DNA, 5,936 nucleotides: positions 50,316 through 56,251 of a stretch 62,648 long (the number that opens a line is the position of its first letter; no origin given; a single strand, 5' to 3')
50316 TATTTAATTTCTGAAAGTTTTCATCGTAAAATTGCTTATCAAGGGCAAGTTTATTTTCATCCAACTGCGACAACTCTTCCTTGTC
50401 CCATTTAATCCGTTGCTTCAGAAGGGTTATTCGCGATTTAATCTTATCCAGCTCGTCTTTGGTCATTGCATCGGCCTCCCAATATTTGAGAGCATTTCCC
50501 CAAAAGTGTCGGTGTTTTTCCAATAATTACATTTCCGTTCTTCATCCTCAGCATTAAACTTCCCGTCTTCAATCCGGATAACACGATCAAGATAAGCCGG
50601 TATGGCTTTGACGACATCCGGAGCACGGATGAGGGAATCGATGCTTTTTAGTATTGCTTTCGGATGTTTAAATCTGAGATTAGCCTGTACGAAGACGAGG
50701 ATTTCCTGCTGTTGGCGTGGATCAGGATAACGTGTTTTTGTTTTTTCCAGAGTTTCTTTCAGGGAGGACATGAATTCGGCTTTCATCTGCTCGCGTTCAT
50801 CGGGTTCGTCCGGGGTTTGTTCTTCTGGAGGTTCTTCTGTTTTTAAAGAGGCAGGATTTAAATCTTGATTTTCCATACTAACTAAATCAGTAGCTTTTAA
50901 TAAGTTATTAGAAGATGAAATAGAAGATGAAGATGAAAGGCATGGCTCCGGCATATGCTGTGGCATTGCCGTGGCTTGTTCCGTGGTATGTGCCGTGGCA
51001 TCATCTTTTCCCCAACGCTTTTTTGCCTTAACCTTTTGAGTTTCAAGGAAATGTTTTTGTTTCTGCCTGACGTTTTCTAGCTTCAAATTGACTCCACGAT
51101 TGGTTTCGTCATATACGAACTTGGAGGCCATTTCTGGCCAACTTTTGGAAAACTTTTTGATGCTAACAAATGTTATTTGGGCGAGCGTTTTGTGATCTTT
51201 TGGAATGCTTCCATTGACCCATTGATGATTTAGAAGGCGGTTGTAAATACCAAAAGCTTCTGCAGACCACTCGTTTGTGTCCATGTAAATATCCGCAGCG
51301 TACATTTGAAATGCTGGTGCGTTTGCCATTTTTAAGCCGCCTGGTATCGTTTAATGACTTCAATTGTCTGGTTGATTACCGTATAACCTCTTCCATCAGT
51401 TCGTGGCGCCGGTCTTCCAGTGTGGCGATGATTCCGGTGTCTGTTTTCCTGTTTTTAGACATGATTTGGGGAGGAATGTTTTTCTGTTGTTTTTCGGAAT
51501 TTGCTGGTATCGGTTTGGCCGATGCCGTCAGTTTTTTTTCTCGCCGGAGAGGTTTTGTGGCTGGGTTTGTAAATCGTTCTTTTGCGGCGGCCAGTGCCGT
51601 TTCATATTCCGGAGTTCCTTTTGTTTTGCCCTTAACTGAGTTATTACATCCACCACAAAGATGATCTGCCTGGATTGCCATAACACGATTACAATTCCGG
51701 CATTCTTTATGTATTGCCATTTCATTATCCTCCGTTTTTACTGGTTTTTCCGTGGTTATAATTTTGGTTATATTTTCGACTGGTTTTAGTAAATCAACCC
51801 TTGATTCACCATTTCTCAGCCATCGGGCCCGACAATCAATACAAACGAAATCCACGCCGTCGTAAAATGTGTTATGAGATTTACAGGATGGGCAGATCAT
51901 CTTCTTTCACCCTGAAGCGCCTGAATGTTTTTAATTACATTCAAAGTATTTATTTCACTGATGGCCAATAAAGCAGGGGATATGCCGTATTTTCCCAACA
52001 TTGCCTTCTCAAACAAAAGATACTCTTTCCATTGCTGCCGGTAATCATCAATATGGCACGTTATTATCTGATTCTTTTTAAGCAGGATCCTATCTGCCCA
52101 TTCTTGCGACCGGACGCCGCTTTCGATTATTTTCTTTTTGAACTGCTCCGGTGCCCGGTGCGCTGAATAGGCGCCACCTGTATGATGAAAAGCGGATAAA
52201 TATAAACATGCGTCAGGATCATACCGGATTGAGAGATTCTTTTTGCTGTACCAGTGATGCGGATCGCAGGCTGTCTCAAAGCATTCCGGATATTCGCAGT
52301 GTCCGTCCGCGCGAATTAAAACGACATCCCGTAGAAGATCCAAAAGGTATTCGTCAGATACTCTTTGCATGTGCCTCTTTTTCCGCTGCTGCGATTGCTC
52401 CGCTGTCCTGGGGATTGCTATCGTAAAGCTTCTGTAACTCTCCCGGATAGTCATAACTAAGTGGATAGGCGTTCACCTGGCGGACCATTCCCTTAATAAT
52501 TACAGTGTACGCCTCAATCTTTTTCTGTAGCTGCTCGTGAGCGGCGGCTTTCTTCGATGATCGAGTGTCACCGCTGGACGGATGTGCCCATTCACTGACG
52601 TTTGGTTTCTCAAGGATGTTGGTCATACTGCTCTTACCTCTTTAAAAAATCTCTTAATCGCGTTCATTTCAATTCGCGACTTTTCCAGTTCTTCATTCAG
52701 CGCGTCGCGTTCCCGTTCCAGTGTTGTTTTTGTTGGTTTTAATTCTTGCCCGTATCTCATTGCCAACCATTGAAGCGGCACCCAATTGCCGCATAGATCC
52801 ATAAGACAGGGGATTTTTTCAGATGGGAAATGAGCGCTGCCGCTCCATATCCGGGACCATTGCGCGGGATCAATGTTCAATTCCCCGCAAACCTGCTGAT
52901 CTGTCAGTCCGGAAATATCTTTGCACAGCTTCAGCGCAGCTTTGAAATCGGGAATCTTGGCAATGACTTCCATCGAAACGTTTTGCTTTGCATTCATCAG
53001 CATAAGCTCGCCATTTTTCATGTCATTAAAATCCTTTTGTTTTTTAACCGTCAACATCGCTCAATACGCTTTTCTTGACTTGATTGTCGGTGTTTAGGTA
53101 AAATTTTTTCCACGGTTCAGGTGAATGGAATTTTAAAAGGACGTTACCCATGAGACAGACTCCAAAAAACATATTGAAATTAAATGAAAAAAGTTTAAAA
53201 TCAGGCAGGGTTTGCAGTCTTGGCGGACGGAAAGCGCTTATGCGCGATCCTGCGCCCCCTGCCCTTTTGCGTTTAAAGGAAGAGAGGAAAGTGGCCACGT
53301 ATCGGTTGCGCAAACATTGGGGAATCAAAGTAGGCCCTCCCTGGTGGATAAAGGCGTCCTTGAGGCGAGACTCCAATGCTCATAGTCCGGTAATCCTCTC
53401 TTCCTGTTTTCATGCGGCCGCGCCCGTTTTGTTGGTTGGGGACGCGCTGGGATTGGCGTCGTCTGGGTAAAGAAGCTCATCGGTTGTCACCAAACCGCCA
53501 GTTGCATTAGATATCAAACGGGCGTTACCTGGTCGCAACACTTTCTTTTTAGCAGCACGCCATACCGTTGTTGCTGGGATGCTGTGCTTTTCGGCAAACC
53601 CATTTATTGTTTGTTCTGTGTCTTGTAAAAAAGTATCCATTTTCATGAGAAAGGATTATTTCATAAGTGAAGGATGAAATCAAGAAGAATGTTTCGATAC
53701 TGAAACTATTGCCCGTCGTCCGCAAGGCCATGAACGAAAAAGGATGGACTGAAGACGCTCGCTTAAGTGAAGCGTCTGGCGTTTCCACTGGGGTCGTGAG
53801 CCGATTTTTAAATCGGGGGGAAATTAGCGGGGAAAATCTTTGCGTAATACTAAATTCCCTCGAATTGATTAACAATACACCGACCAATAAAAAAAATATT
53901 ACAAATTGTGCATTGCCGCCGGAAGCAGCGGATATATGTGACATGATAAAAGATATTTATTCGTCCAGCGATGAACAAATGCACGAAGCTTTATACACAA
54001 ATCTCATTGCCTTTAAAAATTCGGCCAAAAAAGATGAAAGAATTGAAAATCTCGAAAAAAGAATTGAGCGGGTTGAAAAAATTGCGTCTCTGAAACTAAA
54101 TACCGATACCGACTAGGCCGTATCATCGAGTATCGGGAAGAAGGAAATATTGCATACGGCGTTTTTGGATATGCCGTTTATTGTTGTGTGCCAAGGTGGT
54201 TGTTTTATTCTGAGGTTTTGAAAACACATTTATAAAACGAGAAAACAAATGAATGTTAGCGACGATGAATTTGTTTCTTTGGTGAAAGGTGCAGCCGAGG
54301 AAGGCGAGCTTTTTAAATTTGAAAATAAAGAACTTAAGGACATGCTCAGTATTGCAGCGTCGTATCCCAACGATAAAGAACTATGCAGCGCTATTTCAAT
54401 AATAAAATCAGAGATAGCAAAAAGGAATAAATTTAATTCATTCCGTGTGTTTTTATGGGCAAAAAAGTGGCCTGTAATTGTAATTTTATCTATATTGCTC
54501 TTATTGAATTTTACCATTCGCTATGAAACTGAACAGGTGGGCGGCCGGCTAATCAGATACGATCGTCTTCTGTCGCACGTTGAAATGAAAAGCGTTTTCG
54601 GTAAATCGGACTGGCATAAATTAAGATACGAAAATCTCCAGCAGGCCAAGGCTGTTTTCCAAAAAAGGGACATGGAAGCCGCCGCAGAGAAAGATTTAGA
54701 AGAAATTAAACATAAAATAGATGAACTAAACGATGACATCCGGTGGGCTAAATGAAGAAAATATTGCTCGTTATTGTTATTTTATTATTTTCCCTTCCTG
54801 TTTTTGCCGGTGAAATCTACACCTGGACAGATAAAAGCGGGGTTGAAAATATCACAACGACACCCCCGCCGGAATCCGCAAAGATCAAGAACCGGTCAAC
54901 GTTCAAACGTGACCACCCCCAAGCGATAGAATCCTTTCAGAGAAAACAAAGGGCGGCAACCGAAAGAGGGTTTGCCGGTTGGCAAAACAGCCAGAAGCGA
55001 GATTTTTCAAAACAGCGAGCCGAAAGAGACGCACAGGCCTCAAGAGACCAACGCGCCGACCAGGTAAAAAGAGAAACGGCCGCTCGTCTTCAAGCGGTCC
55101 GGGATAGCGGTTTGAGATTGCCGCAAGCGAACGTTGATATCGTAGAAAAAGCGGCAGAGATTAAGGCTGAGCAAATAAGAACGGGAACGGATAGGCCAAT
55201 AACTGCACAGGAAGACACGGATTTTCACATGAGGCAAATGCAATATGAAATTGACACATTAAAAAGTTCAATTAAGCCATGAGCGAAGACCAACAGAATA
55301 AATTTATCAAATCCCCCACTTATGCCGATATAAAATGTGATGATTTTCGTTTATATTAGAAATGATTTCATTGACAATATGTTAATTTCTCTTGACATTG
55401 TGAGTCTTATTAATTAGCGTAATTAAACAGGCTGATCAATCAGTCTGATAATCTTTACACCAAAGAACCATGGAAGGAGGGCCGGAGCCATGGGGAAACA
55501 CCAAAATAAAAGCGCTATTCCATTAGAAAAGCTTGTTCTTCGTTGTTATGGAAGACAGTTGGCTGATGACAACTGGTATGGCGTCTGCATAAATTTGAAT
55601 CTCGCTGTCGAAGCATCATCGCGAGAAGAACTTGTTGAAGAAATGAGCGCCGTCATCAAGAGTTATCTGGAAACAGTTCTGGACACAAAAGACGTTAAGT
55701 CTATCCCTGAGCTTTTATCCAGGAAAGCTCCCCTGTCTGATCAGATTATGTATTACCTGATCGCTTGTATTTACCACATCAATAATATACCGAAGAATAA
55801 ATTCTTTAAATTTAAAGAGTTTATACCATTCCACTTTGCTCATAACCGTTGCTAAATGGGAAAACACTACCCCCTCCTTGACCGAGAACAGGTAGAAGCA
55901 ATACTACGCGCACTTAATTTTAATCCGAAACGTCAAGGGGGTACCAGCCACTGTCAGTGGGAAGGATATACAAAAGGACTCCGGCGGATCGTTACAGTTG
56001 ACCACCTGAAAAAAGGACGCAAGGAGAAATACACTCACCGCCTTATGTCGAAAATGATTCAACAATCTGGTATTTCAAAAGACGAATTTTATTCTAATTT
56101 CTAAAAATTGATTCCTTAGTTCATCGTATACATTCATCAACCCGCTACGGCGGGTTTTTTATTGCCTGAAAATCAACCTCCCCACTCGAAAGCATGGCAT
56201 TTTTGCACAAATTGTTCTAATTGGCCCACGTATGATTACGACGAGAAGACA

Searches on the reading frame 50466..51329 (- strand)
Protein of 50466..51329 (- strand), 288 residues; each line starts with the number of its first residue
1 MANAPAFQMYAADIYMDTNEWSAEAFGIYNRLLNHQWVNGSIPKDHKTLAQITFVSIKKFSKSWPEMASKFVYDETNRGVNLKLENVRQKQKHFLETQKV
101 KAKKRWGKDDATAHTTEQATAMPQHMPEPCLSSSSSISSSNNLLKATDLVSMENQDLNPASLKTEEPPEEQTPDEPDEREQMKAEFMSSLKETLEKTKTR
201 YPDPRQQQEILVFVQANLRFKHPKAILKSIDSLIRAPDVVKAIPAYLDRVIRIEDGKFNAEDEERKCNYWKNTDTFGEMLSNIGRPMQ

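Call 66: search_protein_families(library=phrogs, proteins=[window:50466-51329:-], max_evalue=0.001)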
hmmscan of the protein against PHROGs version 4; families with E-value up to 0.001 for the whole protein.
window:50466-51329:- (288 aa): 3 families
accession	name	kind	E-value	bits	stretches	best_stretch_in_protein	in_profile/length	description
phrog_3992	-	DNA, RNA and nucleotide metabolism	1.4e-10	42.3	1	7-182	8-169/345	primosomal protein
phrog_9327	-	DNA, RNA and nucleotide metabolism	1.2e-07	32.7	1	3-232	3-212/276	primosomal protein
phrog_6451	-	DNA, RNA and nucleotide metabolism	0.00073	20.4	1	7-184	4-166/272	primosomal protein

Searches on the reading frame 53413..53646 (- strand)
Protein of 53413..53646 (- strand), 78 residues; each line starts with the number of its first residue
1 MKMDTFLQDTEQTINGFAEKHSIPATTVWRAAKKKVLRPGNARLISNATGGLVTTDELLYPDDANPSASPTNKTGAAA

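Call 66: search_protein_families(library=phrogs, proteins=[window:53413-53646:-], max_evalue=0.001)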
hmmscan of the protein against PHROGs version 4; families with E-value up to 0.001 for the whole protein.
window:53413-53646:- (78 aa): 1 family
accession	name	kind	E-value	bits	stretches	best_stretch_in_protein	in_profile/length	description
phrog_35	-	transcription regulation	0.00015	22.9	1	23-70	98-145/181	transcriptional repressor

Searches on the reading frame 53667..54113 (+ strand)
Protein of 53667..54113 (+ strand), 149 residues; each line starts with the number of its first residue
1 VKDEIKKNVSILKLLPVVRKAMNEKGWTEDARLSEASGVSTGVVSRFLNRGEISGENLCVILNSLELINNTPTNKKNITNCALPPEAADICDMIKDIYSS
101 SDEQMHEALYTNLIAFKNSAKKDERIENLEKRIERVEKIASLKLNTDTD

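Call 66: search_protein_families(library=phrogs, proteins=[window:53667-54113:+], max_evalue=0.001)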
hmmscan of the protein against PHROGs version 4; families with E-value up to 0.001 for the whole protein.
window:53667-54113:+ (149 aa): 1 family
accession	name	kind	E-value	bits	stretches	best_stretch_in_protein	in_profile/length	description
phrog_4779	-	transcription regulation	9.4e-05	23.9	1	18-61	7-49/98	transcriptional regulator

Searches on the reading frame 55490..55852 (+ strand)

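Call 13: search_protein_families(library=pfam, proteins=[window:55490-55852:+], max_evalue=0.01)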
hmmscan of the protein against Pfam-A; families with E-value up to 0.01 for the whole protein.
window:55490-55852:+ (121 aa): 0 families

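Call 14: search_protein_families(library=phrogs, proteins=[window:55490-55852:+], max_evalue=0.01)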
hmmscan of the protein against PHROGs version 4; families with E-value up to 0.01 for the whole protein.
window:55490-55852:+ (121 aa): 1 family
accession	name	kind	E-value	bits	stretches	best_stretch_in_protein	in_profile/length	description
phrog_12841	-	unknown function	5.1e-17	63.3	1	15-114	6-103/106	-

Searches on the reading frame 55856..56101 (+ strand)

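Call 13: search_protein_families(library=pfam, proteins=[window:55856-56101:+], max_evalue=0.01)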
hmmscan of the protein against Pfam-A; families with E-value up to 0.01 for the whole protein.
window:55856-56101:+ (82 aa): 1 family
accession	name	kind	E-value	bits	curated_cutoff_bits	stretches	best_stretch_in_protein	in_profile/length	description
PF07927.17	HicA_toxin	-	0.00026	21.5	27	1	11-53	2-41/58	HicA toxin of bacterial toxin-antitoxin,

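Call 14: search_protein_families(library=phrogs, proteins=[window:55856-56101:+], max_evalue=0.01)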
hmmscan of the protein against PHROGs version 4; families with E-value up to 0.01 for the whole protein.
window:55856-56101:+ (82 aa): 1 family
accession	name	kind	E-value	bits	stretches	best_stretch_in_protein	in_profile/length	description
phrog_353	-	moron, auxiliary metabolic gene and host takeover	7.6e-05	23.7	1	9-76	6-68/73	toxin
